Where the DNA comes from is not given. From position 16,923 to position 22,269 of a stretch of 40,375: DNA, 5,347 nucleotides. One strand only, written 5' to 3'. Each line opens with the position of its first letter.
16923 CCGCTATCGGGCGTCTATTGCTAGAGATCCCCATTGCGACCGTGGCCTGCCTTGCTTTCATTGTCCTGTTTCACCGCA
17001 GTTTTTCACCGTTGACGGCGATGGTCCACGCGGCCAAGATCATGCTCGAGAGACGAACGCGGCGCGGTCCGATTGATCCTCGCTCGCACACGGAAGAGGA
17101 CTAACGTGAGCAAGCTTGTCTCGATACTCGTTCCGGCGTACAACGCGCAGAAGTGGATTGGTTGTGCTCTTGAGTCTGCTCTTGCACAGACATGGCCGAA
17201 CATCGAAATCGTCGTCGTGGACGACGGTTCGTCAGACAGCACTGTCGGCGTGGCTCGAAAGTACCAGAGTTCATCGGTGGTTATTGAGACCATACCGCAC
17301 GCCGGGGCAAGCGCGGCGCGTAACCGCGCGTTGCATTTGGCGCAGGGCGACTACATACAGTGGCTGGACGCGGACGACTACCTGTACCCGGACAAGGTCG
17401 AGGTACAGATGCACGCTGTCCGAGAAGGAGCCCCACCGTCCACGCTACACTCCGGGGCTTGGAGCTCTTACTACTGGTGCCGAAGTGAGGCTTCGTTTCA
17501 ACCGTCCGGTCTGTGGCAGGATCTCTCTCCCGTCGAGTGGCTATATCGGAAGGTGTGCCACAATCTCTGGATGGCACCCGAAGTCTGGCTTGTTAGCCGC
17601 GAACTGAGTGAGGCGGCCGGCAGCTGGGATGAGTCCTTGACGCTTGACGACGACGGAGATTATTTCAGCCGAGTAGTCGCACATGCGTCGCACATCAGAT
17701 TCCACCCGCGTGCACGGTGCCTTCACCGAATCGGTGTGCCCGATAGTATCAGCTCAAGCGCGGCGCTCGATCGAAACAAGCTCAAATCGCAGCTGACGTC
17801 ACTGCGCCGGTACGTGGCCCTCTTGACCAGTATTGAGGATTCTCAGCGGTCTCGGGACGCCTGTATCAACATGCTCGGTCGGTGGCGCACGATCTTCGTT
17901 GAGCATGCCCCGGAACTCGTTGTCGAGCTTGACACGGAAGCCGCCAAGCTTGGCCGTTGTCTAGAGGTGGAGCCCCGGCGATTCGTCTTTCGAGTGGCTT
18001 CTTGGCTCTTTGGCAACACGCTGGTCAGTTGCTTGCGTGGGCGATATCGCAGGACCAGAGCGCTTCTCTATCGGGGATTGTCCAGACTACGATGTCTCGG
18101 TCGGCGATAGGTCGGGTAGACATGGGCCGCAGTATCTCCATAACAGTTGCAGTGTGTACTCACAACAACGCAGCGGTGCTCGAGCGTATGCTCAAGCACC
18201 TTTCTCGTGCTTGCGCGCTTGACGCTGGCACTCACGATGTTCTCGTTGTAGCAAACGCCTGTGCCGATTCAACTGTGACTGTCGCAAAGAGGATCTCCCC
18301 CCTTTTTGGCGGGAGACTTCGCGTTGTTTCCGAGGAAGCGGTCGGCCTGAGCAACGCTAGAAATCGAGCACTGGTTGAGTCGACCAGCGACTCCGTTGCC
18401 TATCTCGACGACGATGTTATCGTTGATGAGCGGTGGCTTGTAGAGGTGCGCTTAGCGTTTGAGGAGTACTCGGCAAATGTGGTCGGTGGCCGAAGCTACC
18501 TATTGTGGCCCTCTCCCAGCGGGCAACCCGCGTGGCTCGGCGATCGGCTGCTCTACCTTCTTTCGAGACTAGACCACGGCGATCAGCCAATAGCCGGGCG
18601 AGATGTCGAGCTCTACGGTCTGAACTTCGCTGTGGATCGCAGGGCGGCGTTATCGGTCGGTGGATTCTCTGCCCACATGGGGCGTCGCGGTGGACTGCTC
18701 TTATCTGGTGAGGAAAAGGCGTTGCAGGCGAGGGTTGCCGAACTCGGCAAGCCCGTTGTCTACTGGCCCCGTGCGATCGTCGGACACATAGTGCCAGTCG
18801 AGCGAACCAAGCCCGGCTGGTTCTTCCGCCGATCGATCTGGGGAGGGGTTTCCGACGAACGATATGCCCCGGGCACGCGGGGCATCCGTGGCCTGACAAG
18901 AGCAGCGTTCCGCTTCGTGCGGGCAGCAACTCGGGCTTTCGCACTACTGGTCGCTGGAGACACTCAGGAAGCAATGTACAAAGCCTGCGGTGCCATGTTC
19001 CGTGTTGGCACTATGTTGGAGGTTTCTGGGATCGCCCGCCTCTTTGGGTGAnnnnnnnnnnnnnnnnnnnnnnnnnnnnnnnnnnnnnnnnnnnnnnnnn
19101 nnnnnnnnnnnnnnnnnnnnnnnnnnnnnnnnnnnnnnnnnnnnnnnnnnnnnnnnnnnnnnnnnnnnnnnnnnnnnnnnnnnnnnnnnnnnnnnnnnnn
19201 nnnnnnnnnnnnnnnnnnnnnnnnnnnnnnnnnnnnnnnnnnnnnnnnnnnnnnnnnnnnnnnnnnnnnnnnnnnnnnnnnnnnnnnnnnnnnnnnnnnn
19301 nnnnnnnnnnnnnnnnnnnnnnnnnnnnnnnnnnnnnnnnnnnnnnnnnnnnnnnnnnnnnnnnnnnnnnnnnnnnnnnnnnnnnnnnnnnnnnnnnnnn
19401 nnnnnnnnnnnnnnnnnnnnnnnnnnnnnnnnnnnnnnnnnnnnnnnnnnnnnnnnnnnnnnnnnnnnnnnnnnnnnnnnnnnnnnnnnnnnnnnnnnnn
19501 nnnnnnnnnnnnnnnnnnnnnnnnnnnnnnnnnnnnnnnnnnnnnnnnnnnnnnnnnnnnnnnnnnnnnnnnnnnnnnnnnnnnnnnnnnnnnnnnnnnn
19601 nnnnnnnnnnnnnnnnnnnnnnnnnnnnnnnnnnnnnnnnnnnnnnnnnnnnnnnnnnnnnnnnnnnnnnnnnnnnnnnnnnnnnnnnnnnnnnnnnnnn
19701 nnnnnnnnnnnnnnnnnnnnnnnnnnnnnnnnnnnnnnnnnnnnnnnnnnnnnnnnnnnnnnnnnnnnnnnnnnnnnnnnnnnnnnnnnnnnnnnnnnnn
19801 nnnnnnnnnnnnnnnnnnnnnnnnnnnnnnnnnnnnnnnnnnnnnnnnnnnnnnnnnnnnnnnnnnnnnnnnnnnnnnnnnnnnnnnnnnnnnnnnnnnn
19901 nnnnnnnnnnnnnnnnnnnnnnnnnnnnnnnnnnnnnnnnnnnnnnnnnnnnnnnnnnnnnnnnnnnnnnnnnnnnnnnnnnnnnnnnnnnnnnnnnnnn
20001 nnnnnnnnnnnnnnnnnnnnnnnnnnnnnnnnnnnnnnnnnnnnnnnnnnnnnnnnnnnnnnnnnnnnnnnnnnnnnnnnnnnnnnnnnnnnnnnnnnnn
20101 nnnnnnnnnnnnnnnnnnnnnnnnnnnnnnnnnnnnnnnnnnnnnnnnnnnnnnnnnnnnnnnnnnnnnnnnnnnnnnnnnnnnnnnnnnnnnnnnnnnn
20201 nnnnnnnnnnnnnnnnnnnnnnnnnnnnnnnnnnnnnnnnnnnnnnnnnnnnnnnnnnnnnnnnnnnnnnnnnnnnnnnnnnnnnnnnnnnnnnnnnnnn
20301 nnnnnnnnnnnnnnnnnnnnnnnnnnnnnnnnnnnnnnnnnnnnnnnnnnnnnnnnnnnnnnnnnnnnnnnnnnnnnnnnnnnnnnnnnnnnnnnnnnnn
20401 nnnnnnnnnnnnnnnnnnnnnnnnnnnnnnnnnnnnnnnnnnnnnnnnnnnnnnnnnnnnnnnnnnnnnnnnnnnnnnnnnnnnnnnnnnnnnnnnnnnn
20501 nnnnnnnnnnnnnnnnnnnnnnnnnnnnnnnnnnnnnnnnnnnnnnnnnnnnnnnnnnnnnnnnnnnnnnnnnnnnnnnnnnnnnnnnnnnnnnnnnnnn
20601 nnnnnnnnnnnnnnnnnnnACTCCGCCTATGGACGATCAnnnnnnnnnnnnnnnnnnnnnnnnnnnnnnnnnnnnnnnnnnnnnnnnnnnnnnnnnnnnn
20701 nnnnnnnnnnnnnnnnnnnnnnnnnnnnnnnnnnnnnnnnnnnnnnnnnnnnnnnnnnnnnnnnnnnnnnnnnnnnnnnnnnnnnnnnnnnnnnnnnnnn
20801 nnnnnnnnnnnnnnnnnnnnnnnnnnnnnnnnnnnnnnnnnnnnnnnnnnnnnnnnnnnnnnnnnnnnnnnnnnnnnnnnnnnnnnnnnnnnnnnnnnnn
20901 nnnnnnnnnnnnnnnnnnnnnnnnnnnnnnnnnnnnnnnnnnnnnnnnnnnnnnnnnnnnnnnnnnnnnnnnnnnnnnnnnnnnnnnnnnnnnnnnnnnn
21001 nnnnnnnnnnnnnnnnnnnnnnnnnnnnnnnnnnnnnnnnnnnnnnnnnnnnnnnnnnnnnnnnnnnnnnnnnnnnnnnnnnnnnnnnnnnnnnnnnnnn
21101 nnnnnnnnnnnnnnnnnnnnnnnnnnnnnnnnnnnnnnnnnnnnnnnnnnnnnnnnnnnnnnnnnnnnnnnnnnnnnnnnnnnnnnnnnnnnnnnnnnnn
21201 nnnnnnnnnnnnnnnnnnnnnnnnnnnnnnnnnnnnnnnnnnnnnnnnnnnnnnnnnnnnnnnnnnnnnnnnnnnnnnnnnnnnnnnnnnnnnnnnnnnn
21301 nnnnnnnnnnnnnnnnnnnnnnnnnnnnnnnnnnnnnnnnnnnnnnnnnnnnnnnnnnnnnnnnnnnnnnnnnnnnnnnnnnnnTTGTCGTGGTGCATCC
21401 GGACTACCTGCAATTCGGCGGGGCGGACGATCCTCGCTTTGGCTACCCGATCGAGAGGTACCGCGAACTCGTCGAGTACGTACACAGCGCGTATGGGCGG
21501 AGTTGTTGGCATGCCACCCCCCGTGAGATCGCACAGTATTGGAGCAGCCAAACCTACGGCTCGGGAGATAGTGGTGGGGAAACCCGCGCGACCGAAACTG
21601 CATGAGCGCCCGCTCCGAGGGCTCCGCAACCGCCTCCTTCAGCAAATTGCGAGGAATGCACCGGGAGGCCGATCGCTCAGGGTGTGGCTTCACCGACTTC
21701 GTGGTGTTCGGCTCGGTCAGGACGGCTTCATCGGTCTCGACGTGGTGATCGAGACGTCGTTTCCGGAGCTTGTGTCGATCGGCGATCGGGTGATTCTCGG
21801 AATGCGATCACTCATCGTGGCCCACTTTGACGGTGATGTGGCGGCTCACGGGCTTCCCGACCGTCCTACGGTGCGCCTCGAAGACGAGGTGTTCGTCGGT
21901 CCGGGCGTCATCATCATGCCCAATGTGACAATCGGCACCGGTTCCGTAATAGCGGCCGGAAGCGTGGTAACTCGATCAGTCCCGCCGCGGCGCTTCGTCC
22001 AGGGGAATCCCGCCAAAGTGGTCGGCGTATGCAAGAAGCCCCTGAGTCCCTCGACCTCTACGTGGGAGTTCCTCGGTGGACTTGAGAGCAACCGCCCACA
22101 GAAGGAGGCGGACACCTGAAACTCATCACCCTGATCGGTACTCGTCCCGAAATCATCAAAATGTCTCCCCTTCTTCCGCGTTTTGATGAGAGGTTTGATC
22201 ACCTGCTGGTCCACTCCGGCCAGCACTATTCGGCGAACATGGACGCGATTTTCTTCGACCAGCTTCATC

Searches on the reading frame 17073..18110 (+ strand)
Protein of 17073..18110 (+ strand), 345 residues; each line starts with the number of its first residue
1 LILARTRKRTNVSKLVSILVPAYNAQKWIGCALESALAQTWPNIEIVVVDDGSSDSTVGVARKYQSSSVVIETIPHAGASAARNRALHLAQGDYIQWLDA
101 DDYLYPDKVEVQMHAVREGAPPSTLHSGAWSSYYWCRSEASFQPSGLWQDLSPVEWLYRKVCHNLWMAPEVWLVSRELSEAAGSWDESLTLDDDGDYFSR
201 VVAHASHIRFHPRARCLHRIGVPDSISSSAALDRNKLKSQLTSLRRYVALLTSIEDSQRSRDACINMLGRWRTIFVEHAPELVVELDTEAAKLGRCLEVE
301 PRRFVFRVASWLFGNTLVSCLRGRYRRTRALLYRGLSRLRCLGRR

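Call 7: search_protein_families(library=pfam, proteins=[window:17073-18110:+], max_evalue=0.00001)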
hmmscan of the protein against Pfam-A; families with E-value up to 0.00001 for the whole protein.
window:17073-18110:+ (345 aa): 3 families
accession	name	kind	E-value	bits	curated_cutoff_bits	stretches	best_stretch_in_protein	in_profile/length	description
PF00535.33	Glycos_transf_2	-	1.5e-29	103.6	23.3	1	17-118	1-105/168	Glycosyl transferase family 2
PF13641.12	Glyco_tranf_2_3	-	1.4e-12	48.6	27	1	16-233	3-221/230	Glycosyltransferase like family 2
PF10111.15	Glyco_tranf_2_2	-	1.3e-10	41.6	27.3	1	21-114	5-104/276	Glycosyltransferase like family 2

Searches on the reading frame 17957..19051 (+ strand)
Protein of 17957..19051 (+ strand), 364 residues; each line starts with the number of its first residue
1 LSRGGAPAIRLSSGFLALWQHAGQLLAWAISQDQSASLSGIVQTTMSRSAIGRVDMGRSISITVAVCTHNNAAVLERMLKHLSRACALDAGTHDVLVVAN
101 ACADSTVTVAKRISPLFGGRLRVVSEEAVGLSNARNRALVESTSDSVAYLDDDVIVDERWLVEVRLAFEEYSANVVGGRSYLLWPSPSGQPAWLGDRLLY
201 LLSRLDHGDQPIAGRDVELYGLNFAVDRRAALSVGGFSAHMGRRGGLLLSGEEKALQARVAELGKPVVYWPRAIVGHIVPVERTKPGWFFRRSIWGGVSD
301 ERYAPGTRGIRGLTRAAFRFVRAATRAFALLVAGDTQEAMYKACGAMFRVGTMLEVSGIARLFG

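Call 7: search_protein_families(library=pfam, proteins=[window:17957-19051:+], max_evalue=0.00001)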
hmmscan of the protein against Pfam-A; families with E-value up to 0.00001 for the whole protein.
window:17957-19051:+ (364 aa): 2 families
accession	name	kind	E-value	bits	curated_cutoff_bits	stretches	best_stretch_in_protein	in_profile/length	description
PF00535.33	Glycos_transf_2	-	3.1e-15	57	23.3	1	63-179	1-114/168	Glycosyl transferase family 2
PF13641.12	Glyco_tranf_2_3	-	7.2e-12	46.2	27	1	62-278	3-212/230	Glycosyltransferase like family 2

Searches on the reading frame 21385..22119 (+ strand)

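Call 7: search_protein_families(library=pfam, proteins=[window:21385-22119:+], max_evalue=0.00001)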
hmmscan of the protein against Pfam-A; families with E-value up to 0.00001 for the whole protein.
window:21385-22119:+ (244 aa): 2 families
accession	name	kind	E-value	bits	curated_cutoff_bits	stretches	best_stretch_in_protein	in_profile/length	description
PF00132.30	Hexapep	-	1.4e-11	44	27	1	163-197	2-36/36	Bacterial transferase hexapeptide (six repeats)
PF14602.12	Hexapep_2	-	8.1e-08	32.3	27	0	163-197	2-34/34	Hexapeptide repeat of succinyl-transferase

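Call 56: search_protein_families(library=ncbifam, proteins=[window:21385-22119:+], max_evalue=0.000001)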
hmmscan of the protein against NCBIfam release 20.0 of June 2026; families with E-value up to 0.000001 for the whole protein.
window:21385-22119:+ (244 aa): 24 families
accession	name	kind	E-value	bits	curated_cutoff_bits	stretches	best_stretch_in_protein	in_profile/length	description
NF058585.1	HptprglPActTf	PfamEq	2.8e-21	75.8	300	1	77-215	25-159/172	heptaprenylglyceryl phosphate O-acetyltransferase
TIGR03570.1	NeuD_NnaD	subfamily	6.9e-16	58.4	160.8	1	163-211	154-202/202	NeuD/PglB/VioB family sugar acetyltransferase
NF007797.0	PRK10502.1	subfamily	5e-14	52.4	192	1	108-213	73-176/183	WcaF family extracellular polysaccharide biosynthesis acetyltransferase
NF000311.1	Vat_ABCDEFH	equivalog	1.7e-13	50.6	300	1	157-213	105-161/201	Vat family streptogramin A O-acetyltransferase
TIGR03308.1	phn_thr-fam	hypoth_equivalog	7e-13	48.9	201.65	1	162-213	108-159/204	phosphonate metabolim protein, transferase hexapeptide repeat family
NF007240.0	PRK09677.1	equivalog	1.4e-12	47.5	243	1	163-215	131-183/192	putative lipopolysaccharide biosynthesis O-acetyl transferase WbbJ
TIGR03532.1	DapD_Ac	equivalog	4.6e-12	46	231.75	1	132-215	131-213/231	2,3,4,5-tetrahydropyridine-2,6-dicarboxylate N-acetyltransferase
NF007076.0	PRK09527.1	equivalog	7.6e-12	45.1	347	1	165-213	134-182/203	galactoside O-acetyltransferase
NF000147.1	stregram_VatF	exception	1.6e-11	44.1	400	1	157-213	115-171/221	streptogramin A O-acetyltransferase Vat(F)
TIGR02353.1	NRPS_term_dom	equivalog_domain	3.2e-11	42.3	423.1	1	83-220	88-220/695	Pls/PosA family non-ribosomal peptide synthetase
NF000504.1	stregram_VatH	exception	3.8e-11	43.3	475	1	165-213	120-168/216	streptogramin A O-acetyltransferase Vat(H)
NF000097.1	stregram_VatC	exception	6.3e-11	42.6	425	1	157-214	113-170/212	streptogramin A O-acetyltransferase Vat(C)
NF007499.0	PRK10092.1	equivalog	8.5e-11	42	314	1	110-213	76-180/183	maltose O-acetyltransferase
NF000101.1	stregram_VatA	exception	2.5e-10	40.4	450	1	156-213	112-169/219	streptogramin A O-acetyltransferase Vat(A)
NF041874.1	EPS_EpsC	equivalog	5.8e-10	39.1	150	1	96-213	50-164/168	serine O-acetyltransferase EpsC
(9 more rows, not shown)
